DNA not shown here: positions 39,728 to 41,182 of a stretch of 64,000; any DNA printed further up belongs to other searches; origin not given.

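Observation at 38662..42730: Translationally coupled trio: AAA_15/21 ATPase + DUF4435/TOPRIM-like + DUF262, a PARIS/AbiL-like pair extended by a ParB-fold protein (candidate undescribed defence system)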

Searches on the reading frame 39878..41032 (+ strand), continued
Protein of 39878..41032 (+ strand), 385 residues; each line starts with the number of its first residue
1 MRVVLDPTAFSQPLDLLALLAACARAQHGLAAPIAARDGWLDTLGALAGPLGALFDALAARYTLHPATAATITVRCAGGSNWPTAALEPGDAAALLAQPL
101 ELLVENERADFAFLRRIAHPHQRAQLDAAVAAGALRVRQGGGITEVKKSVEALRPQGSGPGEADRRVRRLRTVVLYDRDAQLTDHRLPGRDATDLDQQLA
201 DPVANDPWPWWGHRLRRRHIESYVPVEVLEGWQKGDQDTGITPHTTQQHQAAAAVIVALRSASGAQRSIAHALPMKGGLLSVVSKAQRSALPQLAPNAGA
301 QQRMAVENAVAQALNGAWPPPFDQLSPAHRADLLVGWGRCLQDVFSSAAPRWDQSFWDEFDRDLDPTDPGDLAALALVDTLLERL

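Call 83: search_protein_families(library=padloc, alignment_id=A2, max_evalue=10)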
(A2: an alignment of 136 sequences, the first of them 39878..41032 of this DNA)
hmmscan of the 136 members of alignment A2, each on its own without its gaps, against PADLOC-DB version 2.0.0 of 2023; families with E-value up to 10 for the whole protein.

A. member 1, window:39878-41032:+ (385 aa): 1 family
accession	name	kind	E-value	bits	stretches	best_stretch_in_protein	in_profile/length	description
PDLC04708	PDC-M55B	-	5.2e-13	47.5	1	90-235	88-215/315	-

B. families by the number of members that match (of 136 scanned): 8 families
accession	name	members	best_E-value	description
PDLC04708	PDC-M55B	135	2.2e-40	-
PDLC04709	PDC-M55C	1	2.3e-07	-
PDLC02436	pAgo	1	0.0043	-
PDLC01836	CARF2--CARF_HEPN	1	0.0063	-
PDLC01008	typeIV_Cas11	1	0.019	Cas_effector possibly Cas11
PDLC02879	DpdH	1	0.02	DpdH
PDLC02271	AbiEi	1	0.025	AbiEi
PDLC04977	PDC-S26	1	0.036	-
